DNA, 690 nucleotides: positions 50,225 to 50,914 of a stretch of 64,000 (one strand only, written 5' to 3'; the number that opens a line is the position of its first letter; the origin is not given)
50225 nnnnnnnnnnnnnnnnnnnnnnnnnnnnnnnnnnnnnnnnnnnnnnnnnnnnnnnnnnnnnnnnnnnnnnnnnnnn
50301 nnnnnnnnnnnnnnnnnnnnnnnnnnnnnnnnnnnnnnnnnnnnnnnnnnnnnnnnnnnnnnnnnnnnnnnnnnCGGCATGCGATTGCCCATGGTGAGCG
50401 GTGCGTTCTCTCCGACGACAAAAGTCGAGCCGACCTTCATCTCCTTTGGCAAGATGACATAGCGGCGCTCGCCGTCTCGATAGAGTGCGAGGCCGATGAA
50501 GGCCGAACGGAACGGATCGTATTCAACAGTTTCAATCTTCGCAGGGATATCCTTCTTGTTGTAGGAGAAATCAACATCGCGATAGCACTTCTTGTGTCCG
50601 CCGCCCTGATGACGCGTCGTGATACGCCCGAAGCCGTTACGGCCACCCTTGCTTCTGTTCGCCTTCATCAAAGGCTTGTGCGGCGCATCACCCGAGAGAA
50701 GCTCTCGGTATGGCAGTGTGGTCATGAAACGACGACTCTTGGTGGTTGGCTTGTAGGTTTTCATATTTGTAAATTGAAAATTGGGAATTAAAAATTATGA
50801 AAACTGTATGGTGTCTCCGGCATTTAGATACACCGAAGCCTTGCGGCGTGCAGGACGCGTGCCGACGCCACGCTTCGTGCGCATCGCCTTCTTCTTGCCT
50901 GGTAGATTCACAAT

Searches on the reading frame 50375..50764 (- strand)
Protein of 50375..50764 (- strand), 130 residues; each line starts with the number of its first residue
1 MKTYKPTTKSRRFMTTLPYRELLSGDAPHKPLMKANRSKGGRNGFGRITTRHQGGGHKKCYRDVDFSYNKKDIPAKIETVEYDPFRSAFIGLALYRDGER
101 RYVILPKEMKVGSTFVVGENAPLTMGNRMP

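Call 25: find_related_loci(query=window:50375-50764:-, collection=metagenome_contigs, flank=6000)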
Query window:50375-50764:- (130 aa) in metagenome_contigs; peptide patterns used: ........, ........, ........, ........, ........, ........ (x = any residue, [..] = any of these).
600 stretches matched a pattern (row limit reached: there are more); 506 encode a relative of the query (tblastn E <= 1e-3); the best 80 are kept; 80 distinct loci.
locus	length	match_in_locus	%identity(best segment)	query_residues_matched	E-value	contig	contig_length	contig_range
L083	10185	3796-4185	90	1-130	6e-79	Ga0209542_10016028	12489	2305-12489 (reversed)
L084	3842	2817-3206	89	1-130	2e-78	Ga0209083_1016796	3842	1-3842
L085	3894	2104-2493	90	1-130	8e-79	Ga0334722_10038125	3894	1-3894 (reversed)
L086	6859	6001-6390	88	1-130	1e-77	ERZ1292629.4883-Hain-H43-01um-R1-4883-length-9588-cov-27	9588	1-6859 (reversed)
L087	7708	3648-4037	89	1-130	8e-78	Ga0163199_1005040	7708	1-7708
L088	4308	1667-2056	88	1-130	6e-78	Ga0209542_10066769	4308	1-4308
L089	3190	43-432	88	1-130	2e-77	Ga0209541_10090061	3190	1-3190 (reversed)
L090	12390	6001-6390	87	1-130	1e-76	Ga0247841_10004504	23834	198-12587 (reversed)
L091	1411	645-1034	88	1-130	2e-81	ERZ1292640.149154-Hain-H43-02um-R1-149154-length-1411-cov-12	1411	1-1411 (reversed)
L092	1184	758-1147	87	1-130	2e-82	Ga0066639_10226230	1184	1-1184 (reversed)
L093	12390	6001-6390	87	1-130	2e-76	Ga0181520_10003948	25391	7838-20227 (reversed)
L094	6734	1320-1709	86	1-130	3e-76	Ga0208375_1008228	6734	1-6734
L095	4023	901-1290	87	1-130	5e-76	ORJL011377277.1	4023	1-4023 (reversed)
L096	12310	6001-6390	85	1-130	2e-75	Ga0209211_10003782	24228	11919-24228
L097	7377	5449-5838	83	1-130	6e-75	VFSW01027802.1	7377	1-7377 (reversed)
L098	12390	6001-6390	85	1-130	3e-75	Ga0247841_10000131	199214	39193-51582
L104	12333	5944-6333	80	1-130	2e-71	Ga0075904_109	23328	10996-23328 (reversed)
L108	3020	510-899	80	1-130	1e-70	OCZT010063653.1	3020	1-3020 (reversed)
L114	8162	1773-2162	80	1-130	6e-70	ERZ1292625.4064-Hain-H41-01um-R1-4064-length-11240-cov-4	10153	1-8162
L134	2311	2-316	85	26-130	5e-61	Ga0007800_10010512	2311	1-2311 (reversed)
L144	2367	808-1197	66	1-130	8e-56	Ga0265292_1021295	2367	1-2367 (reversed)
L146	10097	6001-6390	62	1-130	1e-53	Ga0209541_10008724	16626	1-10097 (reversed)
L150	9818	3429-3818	64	1-130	2e-53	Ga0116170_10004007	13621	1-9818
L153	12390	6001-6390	65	1-130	2e-53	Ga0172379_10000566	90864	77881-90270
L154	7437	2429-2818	61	1-130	1e-52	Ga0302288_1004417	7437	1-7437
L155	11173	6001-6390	64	1-130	1e-52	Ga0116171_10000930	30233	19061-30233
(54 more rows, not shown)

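Call 34: search_protein_families(library=pfam, proteins=[L108:1780-2571:-, L114:2741-6268:+, L155:8591-9586:+, L094:4457-5125:+, L094:5177-5608:+, L144:1689-1967:+, L144:1963-2301:+, L146:7886-8149:+, L153:8067-8297:+, L083:4697-5356:-], max_evalue=0.01)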
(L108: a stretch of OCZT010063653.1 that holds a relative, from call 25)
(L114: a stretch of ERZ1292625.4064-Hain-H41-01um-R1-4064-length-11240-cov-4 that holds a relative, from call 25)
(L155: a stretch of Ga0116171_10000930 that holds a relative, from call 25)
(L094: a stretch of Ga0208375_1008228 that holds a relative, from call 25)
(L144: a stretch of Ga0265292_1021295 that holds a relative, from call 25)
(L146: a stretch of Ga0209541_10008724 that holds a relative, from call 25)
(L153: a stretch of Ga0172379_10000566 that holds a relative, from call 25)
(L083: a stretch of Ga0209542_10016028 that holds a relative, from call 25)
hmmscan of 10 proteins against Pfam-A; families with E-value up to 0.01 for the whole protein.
L108:1780-2571:- (264 aa): 2 families
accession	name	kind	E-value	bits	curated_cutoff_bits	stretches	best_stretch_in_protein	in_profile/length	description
PF11738.13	DUF3298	-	1.9e-13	51.5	24.1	1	174-253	1-84/84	Protein of unknown function (DUF3298)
PF13739.11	PdaC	-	5e-05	24.8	29.1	1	62-156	6-95/95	Deacetylase PdaC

L114:2741-6268:+ (1176 aa): 9 families
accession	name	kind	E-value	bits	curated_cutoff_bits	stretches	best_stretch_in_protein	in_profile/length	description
PF07995.17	GSDH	-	1.5e-50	172.8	25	1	350-679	2-320/332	Glucose / Sorbosone dehydrogenase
PF13385.13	Laminin_G_3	-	3.5e-50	170.5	27.6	2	78-227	4-151/151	Concanavalin A-like lectin/glucanases superfamily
PF17957.7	Big_7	-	2.8e-19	70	24.1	1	244-312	1-70/70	Bacterial Ig domain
PF18911.6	PKD_4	-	2.4e-16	60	27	1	705-777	1-72/85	PKD domain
PF00801.26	PKD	-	3.7e-09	36.9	23.5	1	713-777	5-69/80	PKD domain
PF02210.31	Laminin_G_2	-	4.8e-09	37.2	22.9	2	150-215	48-122/126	Laminin G domain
PF23500.1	DUF7133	-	7.1e-07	29.3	27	1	460-682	131-346/385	Domain of unknown function (DUF7133)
PF07953.20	Toxin_R_bind_N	-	3.6e-05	24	23.8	0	44-105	4-65/191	Clostridium neurotoxin, N-terminal receptor binding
PF19077.6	Big_13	-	0.00091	20.1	27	1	237-331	5-100/102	Bacterial Ig-like domain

L155:8591-9586:+ (332 aa): 1 family
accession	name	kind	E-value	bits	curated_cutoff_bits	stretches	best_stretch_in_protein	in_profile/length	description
PF00078.32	RVT_1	-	5.7e-27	95.2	29.6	1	73-279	8-203/205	Reverse transcriptase (RNA-dependent DNA polymerase)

L094:4457-5125:+ (223 aa): 1 family
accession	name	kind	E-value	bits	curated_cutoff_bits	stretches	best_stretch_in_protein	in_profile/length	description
PF01936.24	NYN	-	9.2e-17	62.3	24.2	1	6-157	2-141/145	NYN domain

L094:5177-5608:+ (144 aa): 1 family
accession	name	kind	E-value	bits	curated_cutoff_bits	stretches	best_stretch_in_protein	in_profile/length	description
PF02452.23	PemK_toxin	-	4.4e-09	36.9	23.1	1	27-124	3-106/109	PemK-like, MazF-like toxin of type II toxin-antitoxin system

L144:1689-1967:+ (93 aa): 1 family
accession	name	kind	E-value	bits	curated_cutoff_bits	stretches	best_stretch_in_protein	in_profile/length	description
PF02604.26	PhdYeFM_antitox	-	2.8e-06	27.4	29.8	1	12-52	2-42/74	Antitoxin Phd_YefM, type II toxin-antitoxin system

L144:1963-2301:+ (113 aa): 1 family
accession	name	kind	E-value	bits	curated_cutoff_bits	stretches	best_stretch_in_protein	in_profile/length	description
PF02452.23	PemK_toxin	-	1.5e-16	60.9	23.1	1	5-110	3-108/109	PemK-like, MazF-like toxin of type II toxin-antitoxin system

L146:7886-8149:+ (88 aa): 1 family
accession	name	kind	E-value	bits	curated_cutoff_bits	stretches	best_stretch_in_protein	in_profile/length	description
PF05016.21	ParE_toxin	-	8.2e-06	26.8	23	1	9-74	16-78/89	ParE toxin of type II toxin-antitoxin system, parDE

L153:8067-8297:+ (77 aa): 1 family
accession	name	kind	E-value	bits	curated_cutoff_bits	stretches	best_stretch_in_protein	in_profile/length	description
PF07927.17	HicA_toxin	-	2e-08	34.6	27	1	12-69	3-58/58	HicA toxin of bacterial toxin-antitoxin,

L083:4697-5356:- (220 aa): 6 families
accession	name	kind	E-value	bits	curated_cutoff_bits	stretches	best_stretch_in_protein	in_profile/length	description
PF00535.33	Glycos_transf_2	-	1.1e-25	90.9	23.3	1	9-121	3-120/168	Glycosyl transferase family 2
PF13641.12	Glyco_tranf_2_3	-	4.4e-10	40.4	27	1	6-109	3-115/230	Glycosyltransferase like family 2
PF12804.13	NTP_transf_3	-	5.7e-05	23.8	27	1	14-125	22-132/160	MobA-like NTP transferase domain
PF02348.25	CTP_transf_3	-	0.00047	20.5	22.6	1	19-113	27-124/217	Cytidylyltransferase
PF13704.12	Glyco_tranf_2_4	-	0.0037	18.2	27.5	1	14-88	2-81/98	Glycosyl transferase family 2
PF20442.3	BrxL_N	-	0.0075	16.7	28.2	0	5-61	53-109/132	BREX system Lon protease-like protein BrxL N-terminal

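Call 48: search_protein_families(library=pfam, proteins=[L089:917-2026:+, L093:6970-7542:+, L087:4605-4997:+, L087:5060-5452:+, L098:6902-8485:+, L098:9702-11660:+, L104:6923-7420:-, L134:890-1441:+, L150:4317-5390:+, L154:3443-4981:+], max_evalue=0.01)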
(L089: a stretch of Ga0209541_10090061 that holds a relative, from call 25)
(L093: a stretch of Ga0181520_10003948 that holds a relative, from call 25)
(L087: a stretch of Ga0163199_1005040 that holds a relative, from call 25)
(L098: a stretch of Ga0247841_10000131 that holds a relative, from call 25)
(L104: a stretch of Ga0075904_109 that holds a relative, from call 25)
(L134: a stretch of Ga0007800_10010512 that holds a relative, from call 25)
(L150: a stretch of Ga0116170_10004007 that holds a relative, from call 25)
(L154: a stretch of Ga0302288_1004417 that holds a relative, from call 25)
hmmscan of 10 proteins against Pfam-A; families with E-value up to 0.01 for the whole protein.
L089:917-2026:+ (370 aa): 3 families
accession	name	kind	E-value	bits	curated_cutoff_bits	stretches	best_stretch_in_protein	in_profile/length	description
PF02661.23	Fic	-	3.1e-11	44.4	24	1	226-318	3-93/93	Fic/DOC family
PF01475.25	FUR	-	4.5e-05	24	23.1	1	20-84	3-70/121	Ferric uptake regulator family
PF03965.22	Penicillinase_R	-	0.00048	20.9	22.6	1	23-85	1-62/115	Penicillinase repressor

L093:6970-7542:+ (191 aa): 0 families

L087:4605-4997:+ (131 aa): 0 families

L087:5060-5452:+ (131 aa): 3 families
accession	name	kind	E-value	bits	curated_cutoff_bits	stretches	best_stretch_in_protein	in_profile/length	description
PF09304.16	Cortex-I_coil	-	0.0015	19.1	60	0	62-116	40-94/107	Cortexillin coiled-coil region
PF07199.16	DUF1411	-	0.0048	17.1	22.3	1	13-113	60-157/194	Protein of unknown function (DUF1411)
PF07889.17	DUF1664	-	0.009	16.5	34.6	0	42-114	49-121/124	Protein of unknown function (DUF1664)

L098:6902-8485:+ (528 aa): 2 families
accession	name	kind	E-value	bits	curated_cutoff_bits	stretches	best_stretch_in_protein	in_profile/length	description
PF13229.12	Beta_helix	-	9.5e-13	48.5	25.9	1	121-333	1-157/158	Right handed beta helix region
PF05048.19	NosD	-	0.00038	20.4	23.6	1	118-267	36-172/212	Periplasmic copper-binding protein (NosD)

L098:9702-11660:+ (653 aa): 1 family
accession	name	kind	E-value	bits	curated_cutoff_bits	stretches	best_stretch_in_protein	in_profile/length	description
PF13229.12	Beta_helix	-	3.1e-13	50.1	25.9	2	279-490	2-157/158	Right handed beta helix region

L104:6923-7420:- (166 aa): 1 family
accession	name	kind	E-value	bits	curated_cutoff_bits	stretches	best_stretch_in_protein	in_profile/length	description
PF00569.23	ZZ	-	0.0069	16.6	21.4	0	104-118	22-36/45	Zinc finger, ZZ type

L134:890-1441:+ (184 aa): 0 families

L150:4317-5390:+ (358 aa): 0 families

L154:3443-4981:+ (513 aa): 4 families
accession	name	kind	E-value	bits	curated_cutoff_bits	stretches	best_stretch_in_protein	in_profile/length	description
PF13306.12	LRR_5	-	8.2e-46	155.5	27.7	2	66-170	21-126/127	BspA type Leucine rich repeat region (6 copies)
PF01471.23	PG_binding_1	-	9.6e-11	42.1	23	1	454-509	2-57/57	Putative peptidoglycan binding domain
PF13855.12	LRR_8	-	1.8e-05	24.8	27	0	156-188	13-46/61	Leucine rich repeat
PF05725.18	FNIP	-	0.0039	17.7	21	0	197-226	10-39/44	FNIP Repeat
